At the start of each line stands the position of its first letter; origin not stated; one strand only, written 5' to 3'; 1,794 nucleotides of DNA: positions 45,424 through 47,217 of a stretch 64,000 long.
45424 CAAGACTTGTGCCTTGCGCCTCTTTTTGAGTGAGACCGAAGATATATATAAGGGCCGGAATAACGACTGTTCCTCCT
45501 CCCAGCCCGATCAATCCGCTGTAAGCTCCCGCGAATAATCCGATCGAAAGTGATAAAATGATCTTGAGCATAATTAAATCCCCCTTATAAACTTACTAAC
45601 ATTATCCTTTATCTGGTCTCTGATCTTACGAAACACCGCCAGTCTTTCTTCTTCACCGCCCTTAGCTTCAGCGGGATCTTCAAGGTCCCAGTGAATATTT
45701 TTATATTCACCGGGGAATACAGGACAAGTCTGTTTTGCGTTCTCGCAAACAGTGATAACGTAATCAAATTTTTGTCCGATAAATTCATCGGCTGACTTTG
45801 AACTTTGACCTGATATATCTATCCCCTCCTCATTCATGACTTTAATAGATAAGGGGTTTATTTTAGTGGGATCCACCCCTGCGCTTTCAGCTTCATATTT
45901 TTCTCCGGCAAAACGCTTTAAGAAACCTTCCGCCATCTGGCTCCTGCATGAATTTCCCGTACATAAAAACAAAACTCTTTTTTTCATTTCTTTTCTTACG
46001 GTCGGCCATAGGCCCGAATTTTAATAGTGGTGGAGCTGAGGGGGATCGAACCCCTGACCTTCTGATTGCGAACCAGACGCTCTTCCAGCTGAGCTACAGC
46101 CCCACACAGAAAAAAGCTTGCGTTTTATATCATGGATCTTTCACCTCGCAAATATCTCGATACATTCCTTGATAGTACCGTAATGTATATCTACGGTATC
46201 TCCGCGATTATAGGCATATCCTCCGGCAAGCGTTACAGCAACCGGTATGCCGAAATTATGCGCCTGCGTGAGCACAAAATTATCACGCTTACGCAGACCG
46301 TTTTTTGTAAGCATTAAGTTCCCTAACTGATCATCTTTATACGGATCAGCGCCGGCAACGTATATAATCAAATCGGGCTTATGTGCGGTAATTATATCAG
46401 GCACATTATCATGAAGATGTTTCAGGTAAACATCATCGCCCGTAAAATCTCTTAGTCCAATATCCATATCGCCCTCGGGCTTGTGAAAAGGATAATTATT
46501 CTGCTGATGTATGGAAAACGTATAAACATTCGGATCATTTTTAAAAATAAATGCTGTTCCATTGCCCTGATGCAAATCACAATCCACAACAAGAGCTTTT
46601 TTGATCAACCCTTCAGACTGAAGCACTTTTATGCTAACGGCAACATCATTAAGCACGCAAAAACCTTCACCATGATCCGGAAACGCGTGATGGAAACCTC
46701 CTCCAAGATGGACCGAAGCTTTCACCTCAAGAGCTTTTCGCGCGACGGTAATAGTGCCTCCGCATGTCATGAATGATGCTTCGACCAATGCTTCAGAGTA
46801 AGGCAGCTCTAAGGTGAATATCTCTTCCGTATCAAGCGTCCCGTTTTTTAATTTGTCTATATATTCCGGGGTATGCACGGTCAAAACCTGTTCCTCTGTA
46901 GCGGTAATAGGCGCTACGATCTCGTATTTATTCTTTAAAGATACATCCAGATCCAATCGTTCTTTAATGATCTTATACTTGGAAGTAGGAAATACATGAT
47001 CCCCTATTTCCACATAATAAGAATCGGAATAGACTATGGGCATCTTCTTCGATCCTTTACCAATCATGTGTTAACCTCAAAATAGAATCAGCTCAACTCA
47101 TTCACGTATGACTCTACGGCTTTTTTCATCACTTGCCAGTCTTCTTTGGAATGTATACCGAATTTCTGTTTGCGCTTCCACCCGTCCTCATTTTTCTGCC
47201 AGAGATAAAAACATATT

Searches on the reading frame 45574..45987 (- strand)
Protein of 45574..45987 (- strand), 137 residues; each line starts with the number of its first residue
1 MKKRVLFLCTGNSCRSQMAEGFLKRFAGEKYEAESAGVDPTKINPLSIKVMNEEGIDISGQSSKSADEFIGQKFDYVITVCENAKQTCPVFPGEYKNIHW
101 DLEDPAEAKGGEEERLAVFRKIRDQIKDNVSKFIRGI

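Call 46: search_protein_families(library=pfam, proteins=[window:45574-45987:-], max_evalue=0.00001)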
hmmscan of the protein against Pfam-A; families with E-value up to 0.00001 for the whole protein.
window:45574-45987:- (137 aa): 1 family
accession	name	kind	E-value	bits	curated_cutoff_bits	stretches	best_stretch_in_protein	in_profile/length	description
PF01451.26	LMWPc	-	6.7e-25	88.4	23.2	1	5-133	1-143/144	Low molecular weight phosphotyrosine protein phosphatase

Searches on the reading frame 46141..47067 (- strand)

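Call 46: search_protein_families(library=pfam, proteins=[window:46141-47067:-], max_evalue=0.00001)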
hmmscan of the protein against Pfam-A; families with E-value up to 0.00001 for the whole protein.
window:46141-47067:- (308 aa): 1 family
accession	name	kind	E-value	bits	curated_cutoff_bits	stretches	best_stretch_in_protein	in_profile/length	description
PF00850.24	Hist_deacetyl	-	2e-60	205.1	27.9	1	24-287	1-285/298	Histone deacetylase domain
